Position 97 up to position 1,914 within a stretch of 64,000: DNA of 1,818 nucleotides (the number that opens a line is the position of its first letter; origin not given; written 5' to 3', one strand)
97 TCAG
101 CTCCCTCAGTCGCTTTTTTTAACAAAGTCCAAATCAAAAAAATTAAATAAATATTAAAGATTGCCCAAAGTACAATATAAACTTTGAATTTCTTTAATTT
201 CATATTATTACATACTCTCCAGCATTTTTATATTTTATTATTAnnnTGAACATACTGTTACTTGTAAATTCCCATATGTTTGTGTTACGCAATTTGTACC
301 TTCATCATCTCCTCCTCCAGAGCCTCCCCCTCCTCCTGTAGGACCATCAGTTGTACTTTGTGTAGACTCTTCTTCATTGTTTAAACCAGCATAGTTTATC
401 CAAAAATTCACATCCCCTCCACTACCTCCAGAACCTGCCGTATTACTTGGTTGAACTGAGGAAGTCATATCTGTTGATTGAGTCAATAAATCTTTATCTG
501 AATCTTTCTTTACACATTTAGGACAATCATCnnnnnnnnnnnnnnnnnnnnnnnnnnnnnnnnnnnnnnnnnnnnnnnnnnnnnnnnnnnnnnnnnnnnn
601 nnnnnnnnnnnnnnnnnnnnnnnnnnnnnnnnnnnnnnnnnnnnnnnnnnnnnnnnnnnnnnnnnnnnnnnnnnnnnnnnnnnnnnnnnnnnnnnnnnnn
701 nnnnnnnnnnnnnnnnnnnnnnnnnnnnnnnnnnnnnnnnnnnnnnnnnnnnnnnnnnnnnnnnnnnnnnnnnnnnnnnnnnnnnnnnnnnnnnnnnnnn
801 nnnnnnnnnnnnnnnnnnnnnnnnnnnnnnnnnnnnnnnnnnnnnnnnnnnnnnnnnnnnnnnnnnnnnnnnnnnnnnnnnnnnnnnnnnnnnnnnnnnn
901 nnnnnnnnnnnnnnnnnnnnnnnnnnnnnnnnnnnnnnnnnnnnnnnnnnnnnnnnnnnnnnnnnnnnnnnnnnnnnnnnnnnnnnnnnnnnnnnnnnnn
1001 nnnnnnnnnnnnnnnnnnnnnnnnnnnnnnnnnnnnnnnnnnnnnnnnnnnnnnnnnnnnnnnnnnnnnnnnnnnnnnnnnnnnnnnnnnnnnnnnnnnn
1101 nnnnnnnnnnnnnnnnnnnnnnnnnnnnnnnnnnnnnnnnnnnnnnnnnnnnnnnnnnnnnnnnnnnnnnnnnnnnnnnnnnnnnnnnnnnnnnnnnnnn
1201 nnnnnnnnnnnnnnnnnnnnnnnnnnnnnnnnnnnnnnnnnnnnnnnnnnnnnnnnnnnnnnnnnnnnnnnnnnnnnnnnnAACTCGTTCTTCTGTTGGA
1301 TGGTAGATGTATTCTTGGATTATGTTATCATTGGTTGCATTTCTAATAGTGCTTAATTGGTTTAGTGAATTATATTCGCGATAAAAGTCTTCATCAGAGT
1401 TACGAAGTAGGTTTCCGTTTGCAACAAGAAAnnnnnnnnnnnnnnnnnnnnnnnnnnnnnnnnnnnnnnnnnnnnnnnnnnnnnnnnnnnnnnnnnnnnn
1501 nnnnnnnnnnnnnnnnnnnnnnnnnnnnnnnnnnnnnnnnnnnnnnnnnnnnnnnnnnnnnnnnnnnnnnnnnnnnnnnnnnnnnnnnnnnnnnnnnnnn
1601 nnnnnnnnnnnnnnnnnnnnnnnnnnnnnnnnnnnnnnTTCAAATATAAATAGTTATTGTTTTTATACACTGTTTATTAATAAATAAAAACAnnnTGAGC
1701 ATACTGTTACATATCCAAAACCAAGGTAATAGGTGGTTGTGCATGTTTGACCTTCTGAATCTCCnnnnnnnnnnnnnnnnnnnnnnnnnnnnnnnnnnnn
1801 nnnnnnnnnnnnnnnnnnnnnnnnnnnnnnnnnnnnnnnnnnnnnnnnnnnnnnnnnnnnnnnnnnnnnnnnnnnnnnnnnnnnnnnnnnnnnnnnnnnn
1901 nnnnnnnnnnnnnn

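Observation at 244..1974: Shared C-terminal module (Gly/Ser linker plus C-x-T-x-TY...VTVCS) on two adjacent toxin-tip proteins, with DNA identity at the 3' ends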

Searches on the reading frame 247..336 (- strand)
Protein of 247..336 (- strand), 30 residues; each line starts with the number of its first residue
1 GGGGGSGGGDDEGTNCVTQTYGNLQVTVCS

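Call 79: search_protein_families(library=pfam, proteins=[window:247-336:-], max_evalue=10)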
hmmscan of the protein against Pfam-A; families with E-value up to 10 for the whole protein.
seq(30 aa): 0 families

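Call 80: search_protein_families(library=ncbifam, proteins=[window:247-336:-], max_evalue=10)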
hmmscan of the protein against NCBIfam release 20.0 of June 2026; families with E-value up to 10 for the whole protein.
seq(30 aa): 0 families

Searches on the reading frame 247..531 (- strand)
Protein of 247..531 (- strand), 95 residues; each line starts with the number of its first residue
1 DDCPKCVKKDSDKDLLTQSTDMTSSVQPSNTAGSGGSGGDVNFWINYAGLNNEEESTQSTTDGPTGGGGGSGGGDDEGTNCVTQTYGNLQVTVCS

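Call 79: search_protein_families(library=pfam, proteins=[window:247-531:-], max_evalue=10)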
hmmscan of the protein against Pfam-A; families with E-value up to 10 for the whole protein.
seq(95 aa): 0 families

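Call 80: search_protein_families(library=ncbifam, proteins=[window:247-531:-], max_evalue=10)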
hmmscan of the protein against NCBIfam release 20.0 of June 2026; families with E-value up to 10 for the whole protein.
seq(95 aa): 0 families

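Call 88: search_protein_representatives(alignment_id=A6)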
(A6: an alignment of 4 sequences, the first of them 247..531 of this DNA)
Query: 4 sequences, 86 profile positions. Proteins with E-value up to 0.001 (for the whole library): 7; up to 1e-10: 5; up to 1e-30: 0. The best 7 are listed.
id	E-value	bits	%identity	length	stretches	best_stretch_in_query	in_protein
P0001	1.1e-27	112.4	-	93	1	3-86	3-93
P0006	9.0e-27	109.5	-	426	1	1-86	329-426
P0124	1.7e-18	82.9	-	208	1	8-85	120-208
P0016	2.9e-18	82.2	-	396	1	7-86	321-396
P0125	3.3e-12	62.8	-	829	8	35-67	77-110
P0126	2.5e-08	50.4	-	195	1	11-86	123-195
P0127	1.4e-04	38.3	-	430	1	5-51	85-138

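Call 90: find_encoding_contigs(protein=P0127, flank=8000, max_places=2)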
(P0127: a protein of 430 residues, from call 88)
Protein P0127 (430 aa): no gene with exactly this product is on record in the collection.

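Call 91: find_encoding_contigs(protein=P0124, flank=5000, max_places=2)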
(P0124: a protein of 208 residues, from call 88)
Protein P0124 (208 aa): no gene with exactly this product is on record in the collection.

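Call 92: find_encoding_contigs(protein=P0126, flank=5000, max_places=2)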
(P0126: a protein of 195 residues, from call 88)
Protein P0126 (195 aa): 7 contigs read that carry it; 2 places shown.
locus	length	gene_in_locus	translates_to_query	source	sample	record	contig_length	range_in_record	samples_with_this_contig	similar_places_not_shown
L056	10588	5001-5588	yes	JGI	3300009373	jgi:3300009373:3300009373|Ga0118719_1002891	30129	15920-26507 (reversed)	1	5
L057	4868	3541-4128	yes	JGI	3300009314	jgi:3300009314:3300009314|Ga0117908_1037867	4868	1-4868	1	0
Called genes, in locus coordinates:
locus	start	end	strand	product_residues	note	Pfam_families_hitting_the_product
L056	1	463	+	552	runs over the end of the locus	PF20176:DUF6541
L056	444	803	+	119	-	-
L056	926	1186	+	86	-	PF07381:EarA (faint), PF14947:HTH_45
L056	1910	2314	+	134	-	-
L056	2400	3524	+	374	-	PF01548:DEDD_Tnp_IS110, PF02371:Transposase_20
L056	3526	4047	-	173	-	PF05168:HEPN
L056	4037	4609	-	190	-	PF01909:NTP_transf_2 (weak), PF18765:Polbeta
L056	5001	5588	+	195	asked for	-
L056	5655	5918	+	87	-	-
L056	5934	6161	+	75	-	-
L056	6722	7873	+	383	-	PF01548:DEDD_Tnp_IS110, PF02371:Transposase_20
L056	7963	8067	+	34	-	-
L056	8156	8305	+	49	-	-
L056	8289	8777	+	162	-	-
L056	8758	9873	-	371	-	-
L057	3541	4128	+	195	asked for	-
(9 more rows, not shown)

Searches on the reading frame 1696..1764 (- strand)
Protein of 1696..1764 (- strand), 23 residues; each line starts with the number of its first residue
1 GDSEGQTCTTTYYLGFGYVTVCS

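Call 87: search_solved_structures(query=A1, max_evalue=10, show_alignments=3)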
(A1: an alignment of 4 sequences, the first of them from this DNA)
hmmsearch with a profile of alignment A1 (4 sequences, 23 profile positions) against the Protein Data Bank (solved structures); distinct sequences matched with E-value up to 10: 1.
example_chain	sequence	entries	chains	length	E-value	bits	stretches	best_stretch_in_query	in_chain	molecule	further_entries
8grq_D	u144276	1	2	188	1.9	11.6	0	3-12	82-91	H2B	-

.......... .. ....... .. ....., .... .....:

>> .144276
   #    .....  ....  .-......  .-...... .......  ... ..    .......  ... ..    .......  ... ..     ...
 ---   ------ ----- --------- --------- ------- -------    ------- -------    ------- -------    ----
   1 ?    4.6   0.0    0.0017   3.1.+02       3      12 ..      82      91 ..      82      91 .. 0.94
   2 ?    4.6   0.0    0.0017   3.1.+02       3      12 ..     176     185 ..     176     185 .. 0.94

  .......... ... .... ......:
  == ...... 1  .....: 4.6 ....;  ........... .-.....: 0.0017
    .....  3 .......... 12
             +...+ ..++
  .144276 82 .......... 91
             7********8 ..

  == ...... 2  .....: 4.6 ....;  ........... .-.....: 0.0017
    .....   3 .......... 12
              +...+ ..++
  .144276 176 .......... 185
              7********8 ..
